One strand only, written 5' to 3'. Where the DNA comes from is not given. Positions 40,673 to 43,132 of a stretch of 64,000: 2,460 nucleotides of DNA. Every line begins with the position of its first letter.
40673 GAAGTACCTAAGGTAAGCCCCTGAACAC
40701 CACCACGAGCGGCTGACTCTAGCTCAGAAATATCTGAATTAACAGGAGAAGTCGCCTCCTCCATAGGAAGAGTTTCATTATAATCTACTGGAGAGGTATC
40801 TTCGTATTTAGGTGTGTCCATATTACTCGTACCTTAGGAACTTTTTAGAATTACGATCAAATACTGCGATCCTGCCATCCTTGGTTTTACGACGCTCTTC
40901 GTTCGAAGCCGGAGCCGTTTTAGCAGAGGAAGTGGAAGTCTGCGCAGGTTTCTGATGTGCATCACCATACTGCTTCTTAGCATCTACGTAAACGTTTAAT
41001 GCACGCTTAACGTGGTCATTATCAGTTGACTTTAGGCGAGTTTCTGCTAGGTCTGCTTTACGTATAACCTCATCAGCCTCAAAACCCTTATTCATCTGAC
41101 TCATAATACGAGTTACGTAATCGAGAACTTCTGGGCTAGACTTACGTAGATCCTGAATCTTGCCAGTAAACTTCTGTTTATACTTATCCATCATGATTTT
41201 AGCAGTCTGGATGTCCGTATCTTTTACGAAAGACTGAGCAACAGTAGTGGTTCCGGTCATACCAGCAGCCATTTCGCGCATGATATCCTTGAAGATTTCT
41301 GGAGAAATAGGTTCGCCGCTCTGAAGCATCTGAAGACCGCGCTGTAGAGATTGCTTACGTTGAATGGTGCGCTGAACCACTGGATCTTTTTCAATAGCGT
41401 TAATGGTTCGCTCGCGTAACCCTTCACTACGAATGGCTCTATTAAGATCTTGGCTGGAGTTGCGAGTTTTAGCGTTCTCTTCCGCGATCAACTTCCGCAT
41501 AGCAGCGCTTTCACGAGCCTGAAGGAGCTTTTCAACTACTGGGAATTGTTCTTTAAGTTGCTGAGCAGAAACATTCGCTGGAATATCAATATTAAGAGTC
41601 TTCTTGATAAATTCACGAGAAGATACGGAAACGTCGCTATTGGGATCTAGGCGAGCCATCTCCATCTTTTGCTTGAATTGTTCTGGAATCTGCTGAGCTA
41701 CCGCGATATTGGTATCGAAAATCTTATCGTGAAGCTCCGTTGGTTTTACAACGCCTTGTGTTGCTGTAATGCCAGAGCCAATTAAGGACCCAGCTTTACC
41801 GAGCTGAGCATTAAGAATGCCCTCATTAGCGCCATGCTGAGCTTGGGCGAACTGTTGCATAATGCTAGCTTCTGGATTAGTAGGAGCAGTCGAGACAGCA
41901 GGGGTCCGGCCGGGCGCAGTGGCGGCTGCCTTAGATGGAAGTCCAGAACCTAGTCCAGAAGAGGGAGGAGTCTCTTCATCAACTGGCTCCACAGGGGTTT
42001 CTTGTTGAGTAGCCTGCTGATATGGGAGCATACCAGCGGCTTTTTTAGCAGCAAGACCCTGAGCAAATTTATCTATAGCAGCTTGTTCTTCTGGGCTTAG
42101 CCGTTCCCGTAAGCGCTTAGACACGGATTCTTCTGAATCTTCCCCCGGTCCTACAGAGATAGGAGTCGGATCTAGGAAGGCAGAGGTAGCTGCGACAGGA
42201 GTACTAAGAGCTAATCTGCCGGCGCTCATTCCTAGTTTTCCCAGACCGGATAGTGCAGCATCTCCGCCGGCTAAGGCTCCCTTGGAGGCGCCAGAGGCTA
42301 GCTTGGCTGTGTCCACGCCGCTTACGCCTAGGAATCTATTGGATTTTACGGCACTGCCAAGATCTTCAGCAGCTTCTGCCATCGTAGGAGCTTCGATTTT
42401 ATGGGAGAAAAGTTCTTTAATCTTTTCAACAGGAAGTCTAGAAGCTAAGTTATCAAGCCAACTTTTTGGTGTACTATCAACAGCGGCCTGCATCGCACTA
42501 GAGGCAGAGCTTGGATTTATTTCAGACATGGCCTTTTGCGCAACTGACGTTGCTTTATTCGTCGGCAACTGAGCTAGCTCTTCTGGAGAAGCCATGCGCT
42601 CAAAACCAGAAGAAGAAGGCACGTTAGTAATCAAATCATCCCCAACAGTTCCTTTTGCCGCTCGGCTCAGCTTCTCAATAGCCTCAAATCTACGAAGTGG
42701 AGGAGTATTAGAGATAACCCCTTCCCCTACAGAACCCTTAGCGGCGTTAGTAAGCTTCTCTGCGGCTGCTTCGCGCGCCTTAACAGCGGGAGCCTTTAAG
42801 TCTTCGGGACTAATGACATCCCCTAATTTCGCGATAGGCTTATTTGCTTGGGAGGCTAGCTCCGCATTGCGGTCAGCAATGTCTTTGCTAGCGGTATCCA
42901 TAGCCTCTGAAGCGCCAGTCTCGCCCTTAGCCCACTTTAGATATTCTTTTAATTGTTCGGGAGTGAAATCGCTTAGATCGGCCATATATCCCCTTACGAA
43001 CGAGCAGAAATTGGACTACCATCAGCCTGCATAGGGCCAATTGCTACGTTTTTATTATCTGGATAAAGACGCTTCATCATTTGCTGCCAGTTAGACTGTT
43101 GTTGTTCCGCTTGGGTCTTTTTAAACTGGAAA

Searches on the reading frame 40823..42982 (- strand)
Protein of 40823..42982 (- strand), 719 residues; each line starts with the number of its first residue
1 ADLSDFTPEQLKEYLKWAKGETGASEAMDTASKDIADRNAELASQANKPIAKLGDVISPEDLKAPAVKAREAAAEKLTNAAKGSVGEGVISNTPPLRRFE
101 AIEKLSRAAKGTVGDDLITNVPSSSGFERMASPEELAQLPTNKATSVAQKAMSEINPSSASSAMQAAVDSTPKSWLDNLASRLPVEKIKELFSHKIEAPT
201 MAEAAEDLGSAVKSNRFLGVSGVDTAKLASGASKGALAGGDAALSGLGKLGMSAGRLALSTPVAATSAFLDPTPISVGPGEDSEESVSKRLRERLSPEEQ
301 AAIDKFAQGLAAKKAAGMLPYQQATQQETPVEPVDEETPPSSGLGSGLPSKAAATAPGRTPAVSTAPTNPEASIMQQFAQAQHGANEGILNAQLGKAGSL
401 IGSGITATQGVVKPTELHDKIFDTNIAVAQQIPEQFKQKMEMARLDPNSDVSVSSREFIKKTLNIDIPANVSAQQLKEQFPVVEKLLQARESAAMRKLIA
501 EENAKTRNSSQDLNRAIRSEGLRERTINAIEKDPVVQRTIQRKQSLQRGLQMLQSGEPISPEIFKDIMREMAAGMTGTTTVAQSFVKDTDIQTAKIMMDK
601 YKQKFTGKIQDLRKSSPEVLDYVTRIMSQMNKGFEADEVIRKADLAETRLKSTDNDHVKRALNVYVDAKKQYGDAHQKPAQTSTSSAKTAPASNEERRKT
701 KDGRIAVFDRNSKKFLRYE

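Call 17: search_protein_families(library=pfam, max_evalue=0.001, proteins=[window:40823-42982:-])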
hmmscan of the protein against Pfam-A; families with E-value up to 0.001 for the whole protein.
window:40823-42982:- (719 aa): 0 families

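Call 18: search_dna_similar(query=window:40823-42982:-, collection=phages, mode=protein, max_rows=15)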
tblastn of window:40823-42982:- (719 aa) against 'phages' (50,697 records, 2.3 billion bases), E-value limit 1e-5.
No match.

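Call 95: search_protein_families(library=phrogs, max_evalue=0.001, proteins=[window:40823-42982:-])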
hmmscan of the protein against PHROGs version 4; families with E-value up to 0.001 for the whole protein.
window:40823-42982:- (719 aa): 0 families
